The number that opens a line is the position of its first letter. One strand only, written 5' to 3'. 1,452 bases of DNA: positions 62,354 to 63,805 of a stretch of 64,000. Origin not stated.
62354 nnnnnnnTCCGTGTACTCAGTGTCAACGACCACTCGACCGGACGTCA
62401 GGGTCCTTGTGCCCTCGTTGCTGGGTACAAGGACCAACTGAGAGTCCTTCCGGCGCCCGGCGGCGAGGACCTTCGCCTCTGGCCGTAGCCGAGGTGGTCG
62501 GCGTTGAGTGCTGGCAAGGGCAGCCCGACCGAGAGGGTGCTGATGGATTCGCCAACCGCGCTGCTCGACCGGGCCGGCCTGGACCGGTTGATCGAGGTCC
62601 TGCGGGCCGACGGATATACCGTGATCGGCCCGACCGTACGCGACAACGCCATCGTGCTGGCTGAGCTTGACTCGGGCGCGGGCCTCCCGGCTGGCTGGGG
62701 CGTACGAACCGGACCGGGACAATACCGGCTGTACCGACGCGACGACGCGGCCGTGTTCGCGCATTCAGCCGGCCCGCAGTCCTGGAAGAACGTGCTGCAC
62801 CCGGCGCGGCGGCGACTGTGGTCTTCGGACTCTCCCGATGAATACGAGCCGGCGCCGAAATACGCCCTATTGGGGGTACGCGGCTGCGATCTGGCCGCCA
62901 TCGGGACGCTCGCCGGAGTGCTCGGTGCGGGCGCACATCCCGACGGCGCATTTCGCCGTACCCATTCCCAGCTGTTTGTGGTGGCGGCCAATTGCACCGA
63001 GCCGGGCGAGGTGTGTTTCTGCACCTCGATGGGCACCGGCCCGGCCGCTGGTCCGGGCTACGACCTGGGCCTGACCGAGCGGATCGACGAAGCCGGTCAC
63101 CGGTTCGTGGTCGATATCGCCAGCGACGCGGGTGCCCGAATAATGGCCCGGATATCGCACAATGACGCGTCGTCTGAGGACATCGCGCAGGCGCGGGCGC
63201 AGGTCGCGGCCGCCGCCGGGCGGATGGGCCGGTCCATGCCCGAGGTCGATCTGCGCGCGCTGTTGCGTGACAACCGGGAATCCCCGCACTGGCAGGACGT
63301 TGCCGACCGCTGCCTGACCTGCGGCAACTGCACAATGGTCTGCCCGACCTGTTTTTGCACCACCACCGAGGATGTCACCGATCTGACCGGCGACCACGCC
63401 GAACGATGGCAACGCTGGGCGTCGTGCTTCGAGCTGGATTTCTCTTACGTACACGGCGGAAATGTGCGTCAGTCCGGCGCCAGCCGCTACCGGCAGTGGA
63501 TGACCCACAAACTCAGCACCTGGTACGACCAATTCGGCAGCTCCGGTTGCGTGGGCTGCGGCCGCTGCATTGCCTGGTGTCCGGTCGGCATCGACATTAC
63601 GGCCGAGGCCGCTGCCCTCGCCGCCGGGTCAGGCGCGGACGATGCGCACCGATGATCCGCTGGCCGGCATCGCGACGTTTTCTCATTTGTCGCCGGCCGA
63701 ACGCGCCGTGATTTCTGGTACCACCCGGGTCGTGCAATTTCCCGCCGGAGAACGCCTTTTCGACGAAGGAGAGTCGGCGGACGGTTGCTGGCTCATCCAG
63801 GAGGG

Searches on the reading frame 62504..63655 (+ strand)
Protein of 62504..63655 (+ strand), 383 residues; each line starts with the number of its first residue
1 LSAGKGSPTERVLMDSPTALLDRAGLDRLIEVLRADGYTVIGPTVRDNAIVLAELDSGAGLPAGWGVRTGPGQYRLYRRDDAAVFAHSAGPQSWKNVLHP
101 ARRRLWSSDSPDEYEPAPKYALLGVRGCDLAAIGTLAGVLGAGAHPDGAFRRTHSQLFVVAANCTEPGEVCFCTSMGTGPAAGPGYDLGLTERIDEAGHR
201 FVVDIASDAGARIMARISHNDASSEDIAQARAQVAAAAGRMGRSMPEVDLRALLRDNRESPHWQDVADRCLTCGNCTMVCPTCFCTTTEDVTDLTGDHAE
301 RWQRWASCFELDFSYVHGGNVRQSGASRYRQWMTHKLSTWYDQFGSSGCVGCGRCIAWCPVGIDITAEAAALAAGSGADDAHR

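Call 7: search_protein_families(library=pfam, proteins=[window:62504-63655:+])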
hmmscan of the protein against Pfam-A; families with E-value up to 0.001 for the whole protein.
window:62504-63655:+ (383 aa): 12 families
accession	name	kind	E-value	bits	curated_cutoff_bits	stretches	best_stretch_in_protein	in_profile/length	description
PF17179.9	Fer4_22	-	5.5e-33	114.1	27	1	269-363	1-95/95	4Fe-4S dicluster domain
PF12838.12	Fer4_7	-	6.4e-09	36.6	27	1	343-363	32-52/52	4Fe-4S dicluster domain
PF13534.11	Fer4_17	-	4e-08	34.1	22.2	1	256-282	32-58/61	4Fe-4S dicluster domain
PF13237.11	Fer4_10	-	4.5e-08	33.3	25.5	0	347-364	7-27/53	4Fe-4S dicluster domain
PF13183.11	Fer4_8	-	1.2e-07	32.6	27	1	267-363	2-68/68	4Fe-4S dicluster domain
PF13746.11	Fer4_18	-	2.9e-07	31.1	27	0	332-366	44-78/114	4Fe-4S dicluster domain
PF12797.12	Fer4_2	-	2.4e-06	27.6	24.5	0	267-282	7-22/22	4Fe-4S binding domain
PF25160.1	LdpA_Fe-S-bd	-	3.4e-06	27.2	27.6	1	347-363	26-42/49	LdpA Fe-S cluster-binding domain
PF14697.11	Fer4_21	-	5.5e-06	26.9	35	0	346-361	38-53/59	4Fe-4S dicluster domain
PF13187.11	Fer4_9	-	4.8e-05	23.7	27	1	269-362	1-50/52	4Fe-4S dicluster domain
PF00037.32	Fer4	-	0.00017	21.7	21.1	0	267-282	5-20/24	4Fe-4S binding domain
PF13484.11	Fer4_16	-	0.00056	21.1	30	0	349-362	2-15/66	4Fe-4S double cluster binding domain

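Call 25: find_homologous_proteins(query=window:62504-63655:+, max_evalue=1e-20)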
Query window:62504-63655:+ (383 aa): 8000 proteins with E <= 1e-20 among 8000 candidates; the best 120 are listed.
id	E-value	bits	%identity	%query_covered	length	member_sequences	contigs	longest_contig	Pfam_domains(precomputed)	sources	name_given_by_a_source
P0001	7.5e-254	860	100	97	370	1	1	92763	PF14697.12,PF17179.10,PF12797.13,PF13746.12,PF12838.13,PF13534.12,PF25160.2,PF13237.12,PF13183.12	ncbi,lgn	-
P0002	4.7e-181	620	74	93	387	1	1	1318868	PF14697.12,PF17179.10,PF12797.13,PF13746.12,PF12838.13,PF13534.12,PF25160.2,PF13237.12,PF13183.12,PF13187.12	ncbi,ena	-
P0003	7.6e-181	620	73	96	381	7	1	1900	PF17179.10,PF12838.13,PF13534.12,PF13237.12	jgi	jgi:ferredoxin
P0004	2.9e-180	618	74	92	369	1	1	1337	PF14697.12,PF17179.10,PF13746.12,PF12838.13,PF13534.12,PF13237.12,PF13183.12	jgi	jgi:ferredoxin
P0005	4.6e-180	617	73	95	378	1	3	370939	PF14697.12,PF17179.10,PF13746.12,PF12838.13,PF13534.12,PF13237.12,PF13183.12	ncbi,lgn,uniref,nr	ncbi:4Fe-4S dicluster domain-containing protein [Smaragdicoccus niigatensis]|uniref:4Fe-4S dicluster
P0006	4.3e-179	614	73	95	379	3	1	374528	PF14697.12,PF17179.10,PF12797.13,PF13746.12,PF12838.13,PF13534.12,PF25160.2,PF13237.12,PF13183.12,PF13187.12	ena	-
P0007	8.2e-179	613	72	95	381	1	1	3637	PF17179.10,PF13746.12,PF12838.13,PF13534.12,PF13237.12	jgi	jgi:ferredoxin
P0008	1.8e-178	612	73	94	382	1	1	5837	PF14697.12,PF17179.10,PF12797.13,PF13746.12,PF12838.13,PF13534.12,PF25160.2,PF13237.12,PF13183.12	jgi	jgi:Fe-S-cluster-containing hydrogenase component 2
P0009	3.4e-178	611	72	96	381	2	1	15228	PF17179.10,PF12838.13,PF13534.12,PF13237.12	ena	-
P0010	9.5e-178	610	72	94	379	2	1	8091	PF14697.12,PF17179.10,PF12797.13,PF13746.12,PF12838.13,PF13534.12,PF25160.2,PF13237.12,PF13183.12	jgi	jgi:ferredoxin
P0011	2.4e-177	608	72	95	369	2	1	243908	PF17179.10,PF12797.13,PF13746.12,PF12838.13,PF13534.12,PF13237.12,PF13183.12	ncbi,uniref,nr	ncbi:4Fe-4S dicluster domain-containing protein [Amycolatopsis orientalis]|uniref:4Fe-4S dicluster d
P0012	2.8e-177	608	73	95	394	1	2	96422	PF14697.12,PF17179.10,PF12797.13,PF13746.12,PF12838.13,PF13534.12,PF25160.2,PF13237.12,PF13183.12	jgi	jgi:ferredoxin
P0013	5.0e-177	607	70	97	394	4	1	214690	PF14697.12,PF17179.10,PF12797.13,PF13746.12,PF12838.13,PF13534.12,PF25160.2,PF13237.12,PF13183.12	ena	-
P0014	6.5e-177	607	71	94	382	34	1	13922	PF14697.12,PF17179.10,PF12797.13,PF13746.12,PF12838.13,PF13534.12,PF25160.2,PF13237.12,PF13183.12,PF13187.12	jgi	jgi:ferredoxin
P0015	9.3e-177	606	73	92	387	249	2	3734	PF17179.10,PF12797.13,PF13746.12,PF12838.13,PF13534.12,PF13237.12,PF13183.12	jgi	jgi:ferredoxin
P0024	4.7e-176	604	73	94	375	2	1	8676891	PF14697.12,PF17179.10,PF12797.13,PF13746.12,PF12838.13,PF13534.12,PF25160.2,PF13237.12,PF13183.12,PF13187.12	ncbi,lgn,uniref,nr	ncbi:4Fe-4S dicluster domain-containing protein [Nocardia sp. NBC_01730]|uniref:4Fe-4S dicluster dom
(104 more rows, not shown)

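Call 26: find_encoding_contigs(protein=P0001, flank=10000, max_places=3)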
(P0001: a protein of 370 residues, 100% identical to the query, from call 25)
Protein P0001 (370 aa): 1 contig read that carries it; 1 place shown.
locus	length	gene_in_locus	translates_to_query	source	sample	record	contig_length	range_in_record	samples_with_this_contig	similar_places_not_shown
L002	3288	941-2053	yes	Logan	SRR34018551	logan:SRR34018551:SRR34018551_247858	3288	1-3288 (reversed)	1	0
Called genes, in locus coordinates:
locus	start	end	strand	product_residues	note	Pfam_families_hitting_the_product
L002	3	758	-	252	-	?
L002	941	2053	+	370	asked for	PF13237:Fer4_10 (faint), PF12797:Fer4_2 (faint), PF13534:Fer4_17 (faint), PF13746:Fer4_18 (faint), PF12838:Fer4_7 (faint), PF14697:Fer4_21 (faint), PF13183:Fer4_8 (weak), PF17179:Fer4_22, +1 more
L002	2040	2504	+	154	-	PF00027:cNMP_binding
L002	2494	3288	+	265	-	?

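Call 27: find_encoding_contigs(protein=P0002, flank=10000, max_places=3)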
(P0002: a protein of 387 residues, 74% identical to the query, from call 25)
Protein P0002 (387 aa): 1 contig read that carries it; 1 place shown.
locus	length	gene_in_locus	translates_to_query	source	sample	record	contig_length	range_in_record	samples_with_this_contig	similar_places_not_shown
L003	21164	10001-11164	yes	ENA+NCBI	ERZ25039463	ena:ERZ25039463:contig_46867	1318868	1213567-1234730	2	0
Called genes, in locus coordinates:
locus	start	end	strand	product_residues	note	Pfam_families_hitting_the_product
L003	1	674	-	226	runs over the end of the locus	PF00072:Response_reg, PF00196:GerE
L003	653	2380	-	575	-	PF01590:GAF, PF13185:GAF_2, PF13492:GAF_3 (weak), PF01590:GAF, PF13185:GAF_2, PF13492:GAF_3, PF07730:HisKA_3, PF02518:HATPase_c, +1 more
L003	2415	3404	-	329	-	PF00881:Nitroreductase (faint)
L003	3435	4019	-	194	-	-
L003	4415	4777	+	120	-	-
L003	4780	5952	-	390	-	PF00571:CBS (faint), PF02163:Peptidase_M50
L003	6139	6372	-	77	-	PF09851:SHOCT (weak)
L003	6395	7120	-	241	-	PF20181:DUF6544, PF21900:DUF6920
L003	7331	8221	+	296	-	PF00582:Usp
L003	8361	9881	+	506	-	PF00171:Aldedh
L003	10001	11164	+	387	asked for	PF13183:Fer4_8 (faint), PF13746:Fer4_18 (faint), PF12838:Fer4_7 (faint), PF13187:Fer4_9 (faint), PF13534:Fer4_17 (faint), PF14697:Fer4_21 (faint), PF12797:Fer4_2 (faint), PF17179:Fer4_22, +2 more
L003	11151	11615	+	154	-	PF00027:cNMP_binding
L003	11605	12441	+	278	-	PF00175:NAD_binding_1, PF10418:DHODB_Fe-S_bind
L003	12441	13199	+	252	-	PF01058:Oxidored_q6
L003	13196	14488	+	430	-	PF00374:NiFeSe_Hases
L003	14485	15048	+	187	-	PF01750:HycI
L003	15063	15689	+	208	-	PF14333:DUF4389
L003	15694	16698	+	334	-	PF08240:ADH_N, PF00107:ADH_zinc_N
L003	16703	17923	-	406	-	PF09992:NAGPA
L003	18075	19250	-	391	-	PF09992:NAGPA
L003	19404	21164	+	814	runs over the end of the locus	PF00122:E1-E2_ATPase, PF00702:Hydrolase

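Call 28: find_encoding_contigs(protein=P0005, flank=10000, max_places=1)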
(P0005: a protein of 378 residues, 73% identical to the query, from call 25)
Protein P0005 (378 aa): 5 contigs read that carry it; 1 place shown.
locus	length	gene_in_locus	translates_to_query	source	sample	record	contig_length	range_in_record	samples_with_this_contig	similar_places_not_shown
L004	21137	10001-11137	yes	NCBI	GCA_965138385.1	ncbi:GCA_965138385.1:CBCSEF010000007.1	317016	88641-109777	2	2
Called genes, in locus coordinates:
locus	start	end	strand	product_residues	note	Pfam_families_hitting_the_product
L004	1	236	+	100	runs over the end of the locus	PF07366:SnoaL, PF12680:SnoaL_2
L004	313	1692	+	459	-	PF00672:HAMP, PF00512:HisKA, PF02518:HATPase_c, PF13589:HATPase_c_3 (faint)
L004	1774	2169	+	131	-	-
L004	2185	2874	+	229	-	PF01596:Methyltransf_3, PF13578:Methyltransf_24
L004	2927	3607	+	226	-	PF00072:Response_reg, PF00486:Trans_reg_C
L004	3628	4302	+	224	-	-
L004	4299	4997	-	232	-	PF01638:HxlR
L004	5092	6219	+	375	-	PF02771:Acyl-CoA_dh_N (weak), PF02770:Acyl-CoA_dh_M, PF00441:Acyl-CoA_dh_1, PF08028:Acyl-CoA_dh_2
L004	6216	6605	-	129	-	-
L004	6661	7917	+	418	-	PF02844:GARS_N, PF02222:ATP-grasp (faint), PF01071:GARS_A, PF02843:GARS_C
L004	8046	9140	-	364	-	-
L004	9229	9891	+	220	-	-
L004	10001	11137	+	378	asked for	PF12838:Fer4_7 (faint), PF13183:Fer4_8 (faint), PF13746:Fer4_18 (faint), PF13534:Fer4_17 (faint), PF14697:Fer4_21 (faint), PF13237:Fer4_10 (faint), PF17179:Fer4_22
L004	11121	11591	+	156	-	PF00027:cNMP_binding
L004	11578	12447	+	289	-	PF00175:NAD_binding_1, PF10418:DHODB_Fe-S_bind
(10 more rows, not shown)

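Call 29: find_encoding_contigs(protein=P0006, flank=10000, max_places=1)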
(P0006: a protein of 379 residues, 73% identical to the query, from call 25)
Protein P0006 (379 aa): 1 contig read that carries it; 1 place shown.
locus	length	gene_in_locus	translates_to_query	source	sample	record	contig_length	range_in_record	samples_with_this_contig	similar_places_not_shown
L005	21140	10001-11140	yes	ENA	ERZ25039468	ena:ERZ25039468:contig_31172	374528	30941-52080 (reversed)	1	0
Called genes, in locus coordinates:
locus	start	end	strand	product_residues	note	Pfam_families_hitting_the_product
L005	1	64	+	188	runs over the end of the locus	PF07730:HisKA_3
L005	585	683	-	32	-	-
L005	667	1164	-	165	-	PF08281:Sigma70_r4_2 (weak), PF00196:GerE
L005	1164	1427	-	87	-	PF00072:Response_reg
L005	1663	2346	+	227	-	-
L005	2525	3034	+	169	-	PF00582:Usp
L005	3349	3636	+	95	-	-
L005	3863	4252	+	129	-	PF13239:2TM (weak)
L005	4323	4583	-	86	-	-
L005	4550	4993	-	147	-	-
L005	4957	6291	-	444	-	PF00162:PGK, PF12679:ABC2_membrane_2 (weak)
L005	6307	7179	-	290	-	PF00582:Usp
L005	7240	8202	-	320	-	PF00044:Gp_dh_N, PF02800:Gp_dh_C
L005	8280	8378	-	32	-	-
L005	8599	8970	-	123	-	PF00543:P-II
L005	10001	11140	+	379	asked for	PF13183:Fer4_8 (faint), PF13534:Fer4_17 (faint), PF13746:Fer4_18 (faint), PF12838:Fer4_7 (faint), PF13187:Fer4_9 (faint), PF14697:Fer4_21 (faint), PF12797:Fer4_2 (faint), PF17179:Fer4_22, +2 more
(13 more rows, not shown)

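Call 30: find_encoding_contigs(protein=P0024, flank=10000, max_places=1)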
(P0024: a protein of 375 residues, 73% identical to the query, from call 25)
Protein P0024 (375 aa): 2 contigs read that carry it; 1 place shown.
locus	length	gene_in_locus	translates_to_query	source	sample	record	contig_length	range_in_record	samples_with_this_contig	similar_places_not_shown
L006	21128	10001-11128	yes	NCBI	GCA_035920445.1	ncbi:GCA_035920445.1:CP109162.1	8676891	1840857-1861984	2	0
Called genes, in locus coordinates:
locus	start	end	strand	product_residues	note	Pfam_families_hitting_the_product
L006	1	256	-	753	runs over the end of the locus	PF00122:E1-E2_ATPase, PF00702:Hydrolase, PF01814:Hemerythrin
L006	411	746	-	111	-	-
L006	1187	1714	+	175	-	PF00258:Flavodoxin_1 (weak)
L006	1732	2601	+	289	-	PF06445:GyrI-like, PF03625:DUF302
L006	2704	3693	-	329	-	PF00881:Nitroreductase (faint)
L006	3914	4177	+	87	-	PF13561:adh_short_C2 (weak)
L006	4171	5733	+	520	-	PF13671:AAA_33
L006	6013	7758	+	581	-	PF01590:GAF, PF13185:GAF_2, PF01590:GAF, PF13185:GAF_2, PF13492:GAF_3 (weak), PF07730:HisKA_3, PF13581:HATPase_c_2 (weak), PF02518:HATPase_c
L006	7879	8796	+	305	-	PF00582:Usp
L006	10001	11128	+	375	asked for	PF12838:Fer4_7 (faint), PF12797:Fer4_2 (faint), PF13183:Fer4_8 (faint), PF13534:Fer4_17 (faint), PF13746:Fer4_18 (faint), PF13187:Fer4_9 (faint), PF14697:Fer4_21 (faint), PF17179:Fer4_22, +2 more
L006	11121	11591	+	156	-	PF00027:cNMP_binding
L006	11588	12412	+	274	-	PF00175:NAD_binding_1, PF10418:DHODB_Fe-S_bind (weak)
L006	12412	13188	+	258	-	PF01058:Oxidored_q6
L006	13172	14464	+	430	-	PF00374:NiFeSe_Hases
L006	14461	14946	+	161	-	PF01750:HycI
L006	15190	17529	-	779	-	PF01326:PPDK_N, PF00391:PEP-utilizers, PF02896:PEP-utilizers_C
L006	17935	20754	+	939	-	PF00690:Cation_ATPase_N, PF00122:E1-E2_ATPase, PF00702:Hydrolase, PF13246:Cation_ATPase, PF00689:Cation_ATPase_C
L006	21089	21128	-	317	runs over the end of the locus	PF00294:PfkB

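Call 39: list_cluster_members(proteins=[P0001])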
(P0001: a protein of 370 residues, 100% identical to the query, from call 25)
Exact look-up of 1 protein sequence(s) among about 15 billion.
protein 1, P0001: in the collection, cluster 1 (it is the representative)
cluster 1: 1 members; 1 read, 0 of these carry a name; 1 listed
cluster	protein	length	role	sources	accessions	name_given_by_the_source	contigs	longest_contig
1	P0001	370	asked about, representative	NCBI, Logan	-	-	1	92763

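Call 53: search_solved_structures(query=L003:3-674:-, show_alignments=2, max_evalue=1e-10)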
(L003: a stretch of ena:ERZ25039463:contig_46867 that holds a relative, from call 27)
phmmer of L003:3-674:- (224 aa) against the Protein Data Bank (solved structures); distinct sequences matched with E-value up to 1e-10: 41.
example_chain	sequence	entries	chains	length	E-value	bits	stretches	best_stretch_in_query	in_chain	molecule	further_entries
3c3w_A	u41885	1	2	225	2.7e-77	262.2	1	18-223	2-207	TWO COMPONENT TRANSCRIPTIONAL REGULATORY PROTEIN DEVR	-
5hev_A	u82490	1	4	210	1.6e-42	148.6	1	18-220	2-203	Response regulator protein VraR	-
7ve6_A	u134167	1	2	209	4e-40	140.8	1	18-220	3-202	Response regulator protein VraR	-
4gvp_A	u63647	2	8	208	4.8e-40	140.5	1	18-220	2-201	Response regulator protein vraR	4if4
1a04_A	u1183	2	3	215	6.7e-35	123.7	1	19-220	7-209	NITRATE/NITRITE RESPONSE REGULATOR PROTEIN NARL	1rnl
4yn8_A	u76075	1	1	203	2.2e-29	105.7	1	17-218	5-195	Response regulator ChrA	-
4ldz_A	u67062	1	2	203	3.4e-26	95.3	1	17-218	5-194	Transcriptional regulatory protein DesR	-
3eul_A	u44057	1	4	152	8.4e-24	87.5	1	13-153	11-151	POSSIBLE NITRATE/NITRITE RESPONSE TRANSCRIPTIONAL REGULATORY PROTEIN NARL (DNA-binding res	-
1zlk_A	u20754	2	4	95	3.2e-23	85.6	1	155-223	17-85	Dormancy Survival Regulator | TWO COMPONENT TRANSCRIPTIONAL REGULATORY PROTEIN DEVR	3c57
1zlj_A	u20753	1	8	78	4.4e-23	85.2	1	159-223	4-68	Dormancy Survival Regulator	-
4zmr_A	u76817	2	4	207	7e-23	84.5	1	12-219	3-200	Response regulator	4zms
4hye_A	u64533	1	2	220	3.1e-22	82.4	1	17-219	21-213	Response regulator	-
3cz5_A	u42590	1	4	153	2.4e-21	79.5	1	18-155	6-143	Two-component response regulator, LuxR family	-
5f64_A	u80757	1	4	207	2.1e-16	63.4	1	19-210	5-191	Positive transcription regulator EvgA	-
5vxn_A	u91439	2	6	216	2.4e-16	63.2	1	18-213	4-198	Transcriptional regulatory protein RcsB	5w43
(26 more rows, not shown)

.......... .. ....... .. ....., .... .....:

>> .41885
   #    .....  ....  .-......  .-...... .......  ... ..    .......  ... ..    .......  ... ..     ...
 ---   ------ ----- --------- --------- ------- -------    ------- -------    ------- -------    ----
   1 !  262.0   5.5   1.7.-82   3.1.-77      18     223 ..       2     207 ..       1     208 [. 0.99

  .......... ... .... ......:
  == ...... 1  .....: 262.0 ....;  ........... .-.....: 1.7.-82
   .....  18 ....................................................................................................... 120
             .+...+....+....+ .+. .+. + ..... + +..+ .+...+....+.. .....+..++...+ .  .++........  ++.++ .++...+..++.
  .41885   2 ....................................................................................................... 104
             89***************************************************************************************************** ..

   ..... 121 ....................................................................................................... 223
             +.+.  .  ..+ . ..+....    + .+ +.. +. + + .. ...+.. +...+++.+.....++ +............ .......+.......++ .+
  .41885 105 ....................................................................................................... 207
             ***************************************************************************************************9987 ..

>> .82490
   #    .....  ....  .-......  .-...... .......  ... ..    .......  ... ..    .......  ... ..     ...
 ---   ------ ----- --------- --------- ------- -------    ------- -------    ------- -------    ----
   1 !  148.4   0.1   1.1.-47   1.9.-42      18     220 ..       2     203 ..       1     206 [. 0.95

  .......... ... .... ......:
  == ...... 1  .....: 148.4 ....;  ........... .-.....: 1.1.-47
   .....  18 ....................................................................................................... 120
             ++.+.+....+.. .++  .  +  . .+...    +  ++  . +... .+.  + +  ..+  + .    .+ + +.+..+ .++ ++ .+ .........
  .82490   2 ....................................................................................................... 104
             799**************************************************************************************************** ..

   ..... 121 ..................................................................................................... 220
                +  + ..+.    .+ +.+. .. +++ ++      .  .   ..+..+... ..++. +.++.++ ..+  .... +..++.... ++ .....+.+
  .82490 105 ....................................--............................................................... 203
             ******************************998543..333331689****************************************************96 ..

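Call 60: find_related_loci(query=P0001, collection=metagenome_contigs, flank=3000)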
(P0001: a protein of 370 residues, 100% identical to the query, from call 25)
Query P0001 (370 aa) in metagenome_contigs; peptide patterns used: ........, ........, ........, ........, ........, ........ (x = any residue, [..] = any of these).
600 stretches matched a pattern (row limit reached: there are more); 573 encode a relative of the query (tblastn E <= 1e-3); the best 80 are kept; 80 distinct loci.
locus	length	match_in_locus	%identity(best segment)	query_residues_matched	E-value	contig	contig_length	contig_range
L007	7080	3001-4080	72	5-364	2e-165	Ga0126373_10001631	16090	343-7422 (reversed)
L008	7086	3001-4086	65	6-360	6e-161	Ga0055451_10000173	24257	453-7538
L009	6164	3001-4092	67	3-360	8e-161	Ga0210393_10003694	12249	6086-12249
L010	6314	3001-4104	65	2-360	2e-159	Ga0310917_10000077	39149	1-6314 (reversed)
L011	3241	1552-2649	66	6-367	3e-166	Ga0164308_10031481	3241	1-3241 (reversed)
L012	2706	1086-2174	66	3-360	2e-165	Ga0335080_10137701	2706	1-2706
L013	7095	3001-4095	63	5-368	4e-149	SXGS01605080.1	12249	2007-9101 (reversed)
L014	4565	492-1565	63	5-361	3e-148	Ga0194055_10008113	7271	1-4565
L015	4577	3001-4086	64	1-360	2e-149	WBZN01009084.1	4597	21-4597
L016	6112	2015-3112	61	1-359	4e-145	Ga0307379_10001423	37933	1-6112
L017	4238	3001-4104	63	3-367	1e-144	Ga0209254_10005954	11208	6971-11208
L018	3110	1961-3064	63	3-367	1e-149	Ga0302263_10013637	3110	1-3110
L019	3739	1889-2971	55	13-364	4e-134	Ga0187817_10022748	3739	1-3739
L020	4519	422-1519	53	5-361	3e-130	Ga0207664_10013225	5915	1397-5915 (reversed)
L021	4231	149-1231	53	6-359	3e-130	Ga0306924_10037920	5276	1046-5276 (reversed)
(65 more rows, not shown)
